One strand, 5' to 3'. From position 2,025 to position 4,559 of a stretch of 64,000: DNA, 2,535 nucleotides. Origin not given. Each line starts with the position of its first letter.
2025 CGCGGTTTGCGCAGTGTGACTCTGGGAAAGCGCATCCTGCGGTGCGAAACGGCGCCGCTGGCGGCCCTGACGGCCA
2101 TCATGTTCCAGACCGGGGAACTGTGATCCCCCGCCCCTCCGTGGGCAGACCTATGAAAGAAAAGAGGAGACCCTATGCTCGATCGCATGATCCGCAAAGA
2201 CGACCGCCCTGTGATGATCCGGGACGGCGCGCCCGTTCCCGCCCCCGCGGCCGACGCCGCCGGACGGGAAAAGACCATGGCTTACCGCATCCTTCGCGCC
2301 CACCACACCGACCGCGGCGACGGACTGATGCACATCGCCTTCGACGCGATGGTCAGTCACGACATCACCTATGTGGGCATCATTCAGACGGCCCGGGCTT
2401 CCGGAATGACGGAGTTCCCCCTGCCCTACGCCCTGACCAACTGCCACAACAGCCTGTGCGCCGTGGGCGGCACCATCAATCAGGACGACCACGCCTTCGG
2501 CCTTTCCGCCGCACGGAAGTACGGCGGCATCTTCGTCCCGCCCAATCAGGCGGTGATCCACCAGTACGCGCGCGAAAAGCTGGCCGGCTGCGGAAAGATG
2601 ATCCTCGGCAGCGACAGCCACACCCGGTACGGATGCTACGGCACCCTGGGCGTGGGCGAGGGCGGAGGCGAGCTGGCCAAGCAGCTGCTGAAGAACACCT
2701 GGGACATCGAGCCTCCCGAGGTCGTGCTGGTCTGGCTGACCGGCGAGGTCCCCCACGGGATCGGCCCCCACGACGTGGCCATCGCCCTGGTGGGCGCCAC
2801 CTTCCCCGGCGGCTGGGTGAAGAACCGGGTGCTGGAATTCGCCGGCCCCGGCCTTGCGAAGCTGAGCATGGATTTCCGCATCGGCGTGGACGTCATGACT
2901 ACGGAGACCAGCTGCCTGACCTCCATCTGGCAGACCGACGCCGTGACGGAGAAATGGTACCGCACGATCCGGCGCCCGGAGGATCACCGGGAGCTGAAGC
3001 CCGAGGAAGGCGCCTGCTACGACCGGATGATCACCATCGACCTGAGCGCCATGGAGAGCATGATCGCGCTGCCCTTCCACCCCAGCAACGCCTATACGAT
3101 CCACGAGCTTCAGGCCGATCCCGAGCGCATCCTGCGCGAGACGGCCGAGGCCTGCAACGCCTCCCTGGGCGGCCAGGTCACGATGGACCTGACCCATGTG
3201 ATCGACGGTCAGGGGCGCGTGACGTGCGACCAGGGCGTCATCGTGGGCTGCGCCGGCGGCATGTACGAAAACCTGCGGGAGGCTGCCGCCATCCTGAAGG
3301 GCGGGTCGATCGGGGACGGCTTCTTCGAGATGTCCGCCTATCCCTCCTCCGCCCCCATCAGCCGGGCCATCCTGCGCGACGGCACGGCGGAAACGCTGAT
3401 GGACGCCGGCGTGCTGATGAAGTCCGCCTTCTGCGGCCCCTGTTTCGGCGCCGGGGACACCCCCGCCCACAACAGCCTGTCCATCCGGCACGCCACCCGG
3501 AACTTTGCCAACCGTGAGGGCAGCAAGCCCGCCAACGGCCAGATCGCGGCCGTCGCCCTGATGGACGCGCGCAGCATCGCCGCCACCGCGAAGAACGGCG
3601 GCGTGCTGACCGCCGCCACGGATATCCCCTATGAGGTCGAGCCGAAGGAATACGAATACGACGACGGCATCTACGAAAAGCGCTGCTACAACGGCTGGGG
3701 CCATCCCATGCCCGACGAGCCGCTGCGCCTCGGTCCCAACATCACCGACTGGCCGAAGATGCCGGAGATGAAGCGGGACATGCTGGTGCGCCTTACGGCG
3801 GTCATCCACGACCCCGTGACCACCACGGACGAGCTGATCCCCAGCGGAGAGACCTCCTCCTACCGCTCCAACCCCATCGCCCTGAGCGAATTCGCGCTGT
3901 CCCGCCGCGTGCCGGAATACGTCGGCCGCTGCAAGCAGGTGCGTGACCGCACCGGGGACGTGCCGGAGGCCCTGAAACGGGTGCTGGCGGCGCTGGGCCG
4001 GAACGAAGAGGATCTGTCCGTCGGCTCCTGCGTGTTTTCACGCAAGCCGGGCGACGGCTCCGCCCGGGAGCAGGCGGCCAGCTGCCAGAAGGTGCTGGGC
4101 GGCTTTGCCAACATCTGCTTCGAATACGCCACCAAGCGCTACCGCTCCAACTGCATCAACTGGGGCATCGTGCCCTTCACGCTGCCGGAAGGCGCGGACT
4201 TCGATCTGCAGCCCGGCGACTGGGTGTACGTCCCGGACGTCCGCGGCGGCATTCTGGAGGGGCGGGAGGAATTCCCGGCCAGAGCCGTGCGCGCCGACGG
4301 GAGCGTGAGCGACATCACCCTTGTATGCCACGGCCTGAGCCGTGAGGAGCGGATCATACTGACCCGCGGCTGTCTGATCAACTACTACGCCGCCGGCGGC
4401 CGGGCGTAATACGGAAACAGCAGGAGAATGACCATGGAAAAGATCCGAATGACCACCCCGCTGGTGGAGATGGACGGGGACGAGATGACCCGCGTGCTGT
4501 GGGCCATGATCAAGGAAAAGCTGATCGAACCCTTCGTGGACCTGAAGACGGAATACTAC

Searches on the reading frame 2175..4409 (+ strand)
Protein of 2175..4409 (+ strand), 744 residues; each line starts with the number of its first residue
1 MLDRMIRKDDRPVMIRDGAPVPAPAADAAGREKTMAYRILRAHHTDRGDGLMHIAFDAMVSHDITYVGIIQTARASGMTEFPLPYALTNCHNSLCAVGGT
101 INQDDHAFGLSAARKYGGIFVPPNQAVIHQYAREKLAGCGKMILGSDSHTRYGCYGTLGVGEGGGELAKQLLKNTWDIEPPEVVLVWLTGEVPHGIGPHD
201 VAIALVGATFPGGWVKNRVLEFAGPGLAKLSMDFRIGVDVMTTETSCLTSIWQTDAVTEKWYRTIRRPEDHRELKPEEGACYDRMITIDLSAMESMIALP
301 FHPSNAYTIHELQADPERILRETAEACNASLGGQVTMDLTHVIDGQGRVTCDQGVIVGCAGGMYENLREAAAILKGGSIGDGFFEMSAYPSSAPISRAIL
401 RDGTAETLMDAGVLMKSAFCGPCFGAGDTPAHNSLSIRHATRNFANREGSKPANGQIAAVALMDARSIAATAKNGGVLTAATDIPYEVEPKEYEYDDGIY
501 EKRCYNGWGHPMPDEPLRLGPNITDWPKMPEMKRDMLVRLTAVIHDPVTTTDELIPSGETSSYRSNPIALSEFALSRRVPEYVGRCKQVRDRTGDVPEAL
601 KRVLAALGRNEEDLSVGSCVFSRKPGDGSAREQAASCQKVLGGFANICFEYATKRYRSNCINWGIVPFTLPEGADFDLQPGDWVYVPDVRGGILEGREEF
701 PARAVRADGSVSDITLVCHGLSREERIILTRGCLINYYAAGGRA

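Call 14: search_protein_families(library=ncbifam, proteins=[window:2175-4409:+], max_evalue=0.00001)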
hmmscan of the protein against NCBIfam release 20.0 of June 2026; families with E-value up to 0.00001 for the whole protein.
window:2175-4409:+ (744 aa): 19 families
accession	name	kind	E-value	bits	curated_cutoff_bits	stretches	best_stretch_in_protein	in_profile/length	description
NF008503.0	PRK11413.1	equivalog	0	1067.4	641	1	28-739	30-749/753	hydratase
NF005558.0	PRK07229.1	equivalog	4.2e-90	303.1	612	1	32-739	2-642/647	aconitate hydratase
TIGR01342.1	acon_putative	hypoth_equivalog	3.2e-76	256.9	719.15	2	52-313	22-282/655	putative aconitate hydratase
NF001614.1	PRK00402.1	subfamily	3.8e-50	170.8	385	2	33-313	1-286/415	aconitase/3-isopropylmalate dehydratase large subunit family protein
TIGR02086.1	IPMI_arch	subfamily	3.1e-41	141.5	410.15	2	114-313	83-281/411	3-isopropylmalate dehydratase/homoaconitate hydratase family large subunit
TIGR01340.1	aconitase_mito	equivalog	7.8e-39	133.6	825.35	2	98-314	106-332/745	aconitate hydratase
TIGR01343.1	hacA_fam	subfamily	6.3e-38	130.4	385.7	2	51-313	20-283/412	homoaconitate hydratase family protein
TIGR02083.1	LEU2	equivalog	8.4e-37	127.1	610.65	2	135-313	109-286/419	3-isopropylmalate dehydratase large subunit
NF009116.0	PRK12466.1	subfamily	1.9e-32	112.5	531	1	123-475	106-460/472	3-isopropylmalate dehydratase large subunit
NF004016.0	PRK05478.1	subfamily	1.3e-28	99.8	510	1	124-476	105-459/468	3-isopropylmalate dehydratase large subunit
NF040615.1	HacA_Meth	equivalog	3.1e-28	98.6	550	2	126-313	96-290/419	homoaconitase large subunit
TIGR00170.1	leuC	equivalog_domain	2.6e-23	82.4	560.25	1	124-452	104-441/466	3-isopropylmalate dehydratase large subunit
TIGR00139.1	h_aconitase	equivalog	5.9e-22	77.8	529.9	1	114-475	89-454/709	homoaconitase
NF006757.0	PRK09277.1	subfamily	1.5e-21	75.8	686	1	128-318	181-394/888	aconitate hydratase AcnA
TIGR01341.1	aconitase_1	equivalog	7.5e-21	73.6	945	1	135-354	183-411/876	aconitate hydratase AcnA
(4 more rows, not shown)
